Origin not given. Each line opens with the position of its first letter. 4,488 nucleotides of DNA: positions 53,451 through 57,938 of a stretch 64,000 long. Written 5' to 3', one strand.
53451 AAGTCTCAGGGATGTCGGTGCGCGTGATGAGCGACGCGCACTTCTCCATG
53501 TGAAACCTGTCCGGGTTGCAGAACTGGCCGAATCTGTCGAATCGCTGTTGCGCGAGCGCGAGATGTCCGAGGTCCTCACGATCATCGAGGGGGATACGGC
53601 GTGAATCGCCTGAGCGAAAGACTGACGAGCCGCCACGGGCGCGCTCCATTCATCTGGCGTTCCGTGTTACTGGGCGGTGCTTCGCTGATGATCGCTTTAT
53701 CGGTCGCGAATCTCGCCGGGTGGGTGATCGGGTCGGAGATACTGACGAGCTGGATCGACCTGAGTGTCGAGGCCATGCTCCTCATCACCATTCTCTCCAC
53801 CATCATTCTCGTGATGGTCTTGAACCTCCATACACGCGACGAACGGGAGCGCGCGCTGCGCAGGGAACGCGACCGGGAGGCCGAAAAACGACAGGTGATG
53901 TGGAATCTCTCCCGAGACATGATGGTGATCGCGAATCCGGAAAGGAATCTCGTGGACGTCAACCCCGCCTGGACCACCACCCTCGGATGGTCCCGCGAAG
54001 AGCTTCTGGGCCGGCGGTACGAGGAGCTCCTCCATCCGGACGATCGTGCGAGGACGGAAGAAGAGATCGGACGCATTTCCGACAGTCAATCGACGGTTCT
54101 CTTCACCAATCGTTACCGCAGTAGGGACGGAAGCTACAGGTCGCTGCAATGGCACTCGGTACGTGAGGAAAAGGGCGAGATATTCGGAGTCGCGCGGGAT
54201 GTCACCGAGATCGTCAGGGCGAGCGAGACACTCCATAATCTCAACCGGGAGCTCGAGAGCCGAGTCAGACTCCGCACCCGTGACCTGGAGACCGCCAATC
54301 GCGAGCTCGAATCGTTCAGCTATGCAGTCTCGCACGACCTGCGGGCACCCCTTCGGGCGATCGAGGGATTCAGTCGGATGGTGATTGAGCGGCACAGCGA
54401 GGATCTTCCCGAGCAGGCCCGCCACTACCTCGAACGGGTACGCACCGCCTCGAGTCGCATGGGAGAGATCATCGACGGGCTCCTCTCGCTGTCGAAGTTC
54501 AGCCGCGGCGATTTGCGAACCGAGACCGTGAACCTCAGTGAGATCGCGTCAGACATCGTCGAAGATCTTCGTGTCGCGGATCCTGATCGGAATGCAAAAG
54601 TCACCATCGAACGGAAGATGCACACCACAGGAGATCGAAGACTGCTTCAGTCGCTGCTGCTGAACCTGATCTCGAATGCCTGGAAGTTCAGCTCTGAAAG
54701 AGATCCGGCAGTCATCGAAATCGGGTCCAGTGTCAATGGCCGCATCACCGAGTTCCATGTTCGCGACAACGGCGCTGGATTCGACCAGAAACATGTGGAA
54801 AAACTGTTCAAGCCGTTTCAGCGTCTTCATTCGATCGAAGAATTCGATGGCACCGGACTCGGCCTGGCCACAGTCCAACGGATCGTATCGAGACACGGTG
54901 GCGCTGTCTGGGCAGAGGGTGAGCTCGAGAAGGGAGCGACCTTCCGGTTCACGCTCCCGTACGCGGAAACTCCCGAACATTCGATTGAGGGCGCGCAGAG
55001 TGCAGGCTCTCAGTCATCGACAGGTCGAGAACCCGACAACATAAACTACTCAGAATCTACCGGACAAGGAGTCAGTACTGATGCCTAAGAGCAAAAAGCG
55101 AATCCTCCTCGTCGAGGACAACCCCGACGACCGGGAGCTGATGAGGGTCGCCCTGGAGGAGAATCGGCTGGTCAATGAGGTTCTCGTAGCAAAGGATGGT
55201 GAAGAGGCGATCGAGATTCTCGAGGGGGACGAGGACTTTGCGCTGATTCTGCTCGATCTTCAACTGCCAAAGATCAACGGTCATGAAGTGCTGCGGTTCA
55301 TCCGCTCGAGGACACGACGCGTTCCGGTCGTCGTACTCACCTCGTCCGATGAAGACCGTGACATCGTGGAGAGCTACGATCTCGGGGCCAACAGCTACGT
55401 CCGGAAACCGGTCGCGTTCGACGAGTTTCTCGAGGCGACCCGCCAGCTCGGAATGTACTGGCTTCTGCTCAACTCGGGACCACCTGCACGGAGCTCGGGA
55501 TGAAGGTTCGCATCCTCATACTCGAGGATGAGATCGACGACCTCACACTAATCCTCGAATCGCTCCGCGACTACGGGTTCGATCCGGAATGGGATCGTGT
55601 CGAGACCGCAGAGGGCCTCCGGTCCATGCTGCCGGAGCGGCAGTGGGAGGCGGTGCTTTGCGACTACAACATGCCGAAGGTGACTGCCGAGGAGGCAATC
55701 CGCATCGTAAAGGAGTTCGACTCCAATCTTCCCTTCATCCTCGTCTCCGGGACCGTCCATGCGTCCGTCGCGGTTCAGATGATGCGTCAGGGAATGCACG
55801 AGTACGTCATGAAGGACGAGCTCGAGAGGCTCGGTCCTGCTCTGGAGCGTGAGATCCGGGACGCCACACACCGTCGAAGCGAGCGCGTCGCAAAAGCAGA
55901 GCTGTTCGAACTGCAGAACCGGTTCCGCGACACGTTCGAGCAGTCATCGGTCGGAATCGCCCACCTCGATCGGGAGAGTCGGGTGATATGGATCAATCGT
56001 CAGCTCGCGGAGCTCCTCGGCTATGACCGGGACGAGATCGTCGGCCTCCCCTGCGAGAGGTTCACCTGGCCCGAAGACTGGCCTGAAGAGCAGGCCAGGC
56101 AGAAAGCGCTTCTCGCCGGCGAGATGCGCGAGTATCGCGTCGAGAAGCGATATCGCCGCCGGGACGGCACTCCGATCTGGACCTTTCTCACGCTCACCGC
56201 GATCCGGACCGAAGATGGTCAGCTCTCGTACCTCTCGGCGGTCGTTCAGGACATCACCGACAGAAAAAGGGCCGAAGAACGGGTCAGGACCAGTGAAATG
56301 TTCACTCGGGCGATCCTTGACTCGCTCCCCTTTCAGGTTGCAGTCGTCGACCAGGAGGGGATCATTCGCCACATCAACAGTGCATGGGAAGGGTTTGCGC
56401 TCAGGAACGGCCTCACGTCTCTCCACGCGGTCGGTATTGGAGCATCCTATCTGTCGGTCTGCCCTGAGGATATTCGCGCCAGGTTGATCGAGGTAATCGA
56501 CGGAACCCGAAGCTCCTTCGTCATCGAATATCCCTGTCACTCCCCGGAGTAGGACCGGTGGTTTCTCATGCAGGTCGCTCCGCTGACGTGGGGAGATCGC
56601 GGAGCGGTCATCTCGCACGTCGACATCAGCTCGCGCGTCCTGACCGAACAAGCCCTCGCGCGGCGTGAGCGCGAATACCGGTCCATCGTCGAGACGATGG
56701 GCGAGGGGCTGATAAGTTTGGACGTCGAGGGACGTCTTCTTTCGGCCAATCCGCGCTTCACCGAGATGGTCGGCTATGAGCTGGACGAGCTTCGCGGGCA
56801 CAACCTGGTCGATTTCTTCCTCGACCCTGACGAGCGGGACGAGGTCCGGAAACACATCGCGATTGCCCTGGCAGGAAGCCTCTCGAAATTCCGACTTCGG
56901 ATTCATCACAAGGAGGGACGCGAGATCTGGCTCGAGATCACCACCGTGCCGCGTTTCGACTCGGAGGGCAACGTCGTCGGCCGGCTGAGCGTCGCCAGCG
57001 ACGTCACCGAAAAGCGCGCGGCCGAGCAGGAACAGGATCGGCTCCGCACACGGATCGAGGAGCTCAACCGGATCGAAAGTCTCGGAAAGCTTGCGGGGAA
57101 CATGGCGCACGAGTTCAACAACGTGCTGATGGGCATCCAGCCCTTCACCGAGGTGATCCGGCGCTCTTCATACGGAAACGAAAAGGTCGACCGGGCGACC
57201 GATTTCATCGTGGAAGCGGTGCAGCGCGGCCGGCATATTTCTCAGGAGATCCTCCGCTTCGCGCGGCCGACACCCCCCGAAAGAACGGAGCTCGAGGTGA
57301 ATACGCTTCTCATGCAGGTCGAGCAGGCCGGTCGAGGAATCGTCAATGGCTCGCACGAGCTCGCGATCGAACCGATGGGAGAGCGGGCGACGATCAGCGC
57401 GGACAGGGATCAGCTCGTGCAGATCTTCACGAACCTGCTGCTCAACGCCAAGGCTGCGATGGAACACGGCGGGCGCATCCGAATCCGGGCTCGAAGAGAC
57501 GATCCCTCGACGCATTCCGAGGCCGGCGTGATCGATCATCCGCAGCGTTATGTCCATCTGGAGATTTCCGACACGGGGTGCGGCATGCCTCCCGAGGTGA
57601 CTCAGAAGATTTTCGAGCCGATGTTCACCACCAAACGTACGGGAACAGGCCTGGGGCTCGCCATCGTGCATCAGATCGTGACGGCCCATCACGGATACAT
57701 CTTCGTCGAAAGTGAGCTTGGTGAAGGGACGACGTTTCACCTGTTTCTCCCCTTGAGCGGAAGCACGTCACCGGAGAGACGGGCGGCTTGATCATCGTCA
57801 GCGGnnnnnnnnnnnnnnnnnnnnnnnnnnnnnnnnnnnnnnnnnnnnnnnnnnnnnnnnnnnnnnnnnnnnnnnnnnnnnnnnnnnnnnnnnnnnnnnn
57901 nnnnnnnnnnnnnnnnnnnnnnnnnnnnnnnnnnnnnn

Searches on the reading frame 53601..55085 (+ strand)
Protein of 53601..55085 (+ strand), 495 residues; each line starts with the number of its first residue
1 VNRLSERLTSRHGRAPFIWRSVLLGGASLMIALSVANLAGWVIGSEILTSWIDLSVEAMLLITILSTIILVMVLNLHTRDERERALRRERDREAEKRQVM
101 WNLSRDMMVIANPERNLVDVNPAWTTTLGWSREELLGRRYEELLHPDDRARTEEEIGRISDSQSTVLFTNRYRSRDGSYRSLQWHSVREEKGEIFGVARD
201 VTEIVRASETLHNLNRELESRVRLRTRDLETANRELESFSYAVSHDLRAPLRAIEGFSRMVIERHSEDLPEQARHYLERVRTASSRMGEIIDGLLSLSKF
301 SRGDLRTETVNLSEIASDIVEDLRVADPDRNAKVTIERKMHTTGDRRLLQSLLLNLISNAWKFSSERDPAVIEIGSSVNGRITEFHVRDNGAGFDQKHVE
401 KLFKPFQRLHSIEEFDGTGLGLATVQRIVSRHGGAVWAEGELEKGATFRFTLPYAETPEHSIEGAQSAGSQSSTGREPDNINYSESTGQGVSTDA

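Call 76: search_protein_families(library=ncbifam, proteins=[window:53601-55085:+], max_evalue=0.001)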
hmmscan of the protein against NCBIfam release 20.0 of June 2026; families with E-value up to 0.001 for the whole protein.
window:53601-55085:+ (495 aa): 85 families (the best 25 are shown)
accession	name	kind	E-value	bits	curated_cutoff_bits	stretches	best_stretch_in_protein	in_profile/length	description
NF047465.1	hybrid_HK_LvrA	exception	5.7e-66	223.1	1200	1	225-453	589-817/819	hybrid histidine kinase/response regulator LvrA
TIGR02966.1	phoR_proteo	equivalog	6.2e-42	143.8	334.2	1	237-452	115-333/333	phosphate regulon sensor histidine kinase PhoR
NF046044.1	PnpS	equivalog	5.5e-41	140.9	400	1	238-453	172-390/390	two-component system histidine kinase PnpS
NF041880.1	EPS_EpsF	equivalog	1.1e-36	126.4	900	1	82-453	133-492/492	response regulator EpsF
NF033092.0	HK_WalK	equivalog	4.8e-34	117.9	725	1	230-454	366-594/594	cell wall metabolism sensor histidine kinase WalK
NF008468.0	PRK11360.1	equivalog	4.1e-33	114.6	646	1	99-457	273-611/616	two-component system sensor histidine kinase AtoS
NF047874.1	MASE3_PAS_HK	subfamily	1.9e-32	112.9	560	1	75-467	245-638/655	MASE3 domain-containing sensor histidine kinase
NF045595.1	HK_scytonemin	equivalog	3.6e-32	111.6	865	1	120-455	306-636/637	scytonemin biosynthesis sensor histidine kinase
TIGR02956.1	TMAO_torS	equivalog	3.1e-31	108.3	676.5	1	210-459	439-687/967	TMAO reductase system sensor histidine kinase/response regulator TorS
NF006800.0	PRK09303.1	equivalog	1.2e-30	106.8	342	1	202-454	125-377/383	histidine kinase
NF038297.2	hybrid_HK_HrmK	equivalog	5.6e-30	104.5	725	1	221-474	220-477/607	hybrid histidine kinase/response regulator HrmK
NF008312.0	PRK11100.1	equivalog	6.6e-30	104.4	356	1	208-454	233-474/477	two-component system sensor histidine kinase CreC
NF008302.0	PRK11091.1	equivalog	6.8e-30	103.9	838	1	100-459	160-510/779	aerobic respiration two-component sensor histidine kinase ArcB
NF010411.0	PRK13837.1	equivalog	5.1e-28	97.6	647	1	216-461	429-682/828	two-component system VirA-like sensor kinase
NF041832.1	near_NosP_CTERM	subfamily_domain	1.5e-27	96.7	400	1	230-464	1-235/370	NahK/ErcS family hybrid sensor histidine kinase/response regulator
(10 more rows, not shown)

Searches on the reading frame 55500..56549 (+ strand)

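Call 76: search_protein_families(library=ncbifam, proteins=[window:55500-56549:+], max_evalue=0.001)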
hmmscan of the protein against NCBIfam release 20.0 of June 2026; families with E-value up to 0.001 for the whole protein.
window:55500-56549:+ (350 aa): 34 families (the best 25 are shown)
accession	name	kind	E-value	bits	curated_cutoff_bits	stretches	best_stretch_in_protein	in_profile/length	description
TIGR00229.1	sensory_box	domain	1e-32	112.9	22.9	1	139-261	4-125/126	PAS domain S-box protein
NF007298.0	PRK09776.1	equivalog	1.6e-31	109.1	1135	1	128-263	290-425/1111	diguanylate cyclase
NF047466.1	hybrid_RR_LvrB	exception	5.2e-20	71.9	500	1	2-152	3-153/377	hybrid histidine kinase/response regulator LvrB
NF041777.1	sens_FixL_Rhizob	equivalog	7.8e-16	57.8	850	1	147-326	3-179/485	sensor protein FixL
NF010077.0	PRK13559.1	subfamily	1e-14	54.2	361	1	142-284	45-189/364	hypothetical protein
NF052574.1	HisKinEspCMyxo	equivalog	2e-12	46.1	1200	1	131-266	279-412/785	serine histidine kinase EspC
NF045505.1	RR_RssB_Pseudo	equivalog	3.6e-11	42.7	700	1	12-132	11-131/394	two-component system response regulator RssB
NF010076.0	PRK13557.1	subfamily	6.2e-11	41.4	631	1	160-265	53-157/540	histidine kinase famiy protein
NF052306.1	BluLightHisKinLov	equivalog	1.9e-10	40.1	450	1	159-261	44-145/334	blue-light-activated histidine kinase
TIGR02938.1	nifL_nitrog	equivalog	1.9e-10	39.9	242.45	1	140-294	4-157/494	nitrogen fixation negative regulator NifL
NF053781.1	cdiGMPphdstlr2612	equivalog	3.1e-10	38.4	1600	1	128-330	575-773/1268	Tlr1612 family c-di-GMP phosphodiesterase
NF008467.0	PRK11359.1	equivalog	4.1e-10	38.3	857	1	144-296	16-165/800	oxygen-sensing cyclic-di-GMP phosphodiesterase DosP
NF052652.1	YtvA_fam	equivalog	1.6e-09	37.7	250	1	159-267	22-129/243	YtvA family blue-light photoreceptor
NF045675.1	PhdiestaseDibA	equivalog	4.4e-09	35.2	980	1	143-262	81-199/623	phosphodiesterase DibA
NF006900.1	PRK09390.1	equivalog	1.6e-08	34.3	255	1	35-142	35-147/203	response regulator FixJ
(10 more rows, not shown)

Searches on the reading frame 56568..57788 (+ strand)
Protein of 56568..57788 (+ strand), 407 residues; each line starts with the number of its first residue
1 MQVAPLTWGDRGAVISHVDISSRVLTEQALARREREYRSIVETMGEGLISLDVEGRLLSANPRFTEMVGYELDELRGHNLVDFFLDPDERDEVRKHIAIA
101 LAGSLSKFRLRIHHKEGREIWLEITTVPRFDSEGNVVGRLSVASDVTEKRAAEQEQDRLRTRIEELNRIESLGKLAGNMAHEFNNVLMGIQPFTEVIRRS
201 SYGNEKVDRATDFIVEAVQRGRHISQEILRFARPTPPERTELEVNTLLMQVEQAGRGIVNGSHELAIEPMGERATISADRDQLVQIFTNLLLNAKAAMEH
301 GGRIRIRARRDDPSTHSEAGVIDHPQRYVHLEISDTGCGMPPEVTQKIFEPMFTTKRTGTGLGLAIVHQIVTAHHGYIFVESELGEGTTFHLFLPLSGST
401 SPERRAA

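Call 76: search_protein_families(library=ncbifam, proteins=[window:56568-57788:+], max_evalue=0.001)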
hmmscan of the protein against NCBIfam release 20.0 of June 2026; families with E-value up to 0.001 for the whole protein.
window:56568-57788:+ (407 aa): 85 families (the best 25 are shown)
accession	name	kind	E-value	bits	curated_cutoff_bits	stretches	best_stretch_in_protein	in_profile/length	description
NF008468.0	PRK11360.1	equivalog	1.9e-69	234.6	646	1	29-398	262-610/616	two-component system sensor histidine kinase AtoS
NF010411.0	PRK13837.1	equivalog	7.3e-61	206.2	647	1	144-403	422-682/828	two-component system VirA-like sensor kinase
NF046020.1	HisKinCckABruc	equivalog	3.5e-50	170.7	1000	1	47-396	358-707/868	cell cycle histidine kinase CckA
NF010076.0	PRK13557.1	subfamily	4.6e-50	170.6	631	1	58-401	56-399/540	histidine kinase famiy protein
NF046026.1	HisKinCckACaul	equivalog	9.5e-45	152.9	1000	1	53-400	204-536/678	cell cycle histidine kinase CckA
NF052574.1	HisKinEspCMyxo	equivalog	1.9e-42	145.4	1200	1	54-399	305-640/785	serine histidine kinase EspC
NF046044.1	PnpS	equivalog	1.8e-38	132.5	400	1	27-395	47-390/390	two-component system histidine kinase PnpS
NF052573.1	HisKinEspAMyxo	equivalog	4.4e-38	130.8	1400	1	18-395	241-610/755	serine histidine kinase EspA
NF007688.0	PRK10364.1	equivalog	1.8e-37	129.2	479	1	150-398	219-453/460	two-component system sensor histidine kinase ZraS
NF047466.1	hybrid_RR_LvrB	exception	2.1e-34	119.3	500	1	145-396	125-376/377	hybrid histidine kinase/response regulator LvrB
NF041777.1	sens_FixL_Rhizob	equivalog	5e-33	114.5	850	1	18-397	106-482/485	sensor protein FixL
NF045911.1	TCSHisKinNblS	equivalog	1.2e-29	103.2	1000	1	36-394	267-618/621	two-component system sensor histidine kinase NblS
NF041880.1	EPS_EpsF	equivalog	3.3e-29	101.7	900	1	32-395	141-492/492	response regulator EpsF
NF053867.1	SprKinKinDBac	equivalog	9.7e-29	100.1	775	1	162-397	276-498/500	sporulation kinase KinD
NF033092.0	HK_WalK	equivalog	4.2e-28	98.3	725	1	20-396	242-594/594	cell wall metabolism sensor histidine kinase WalK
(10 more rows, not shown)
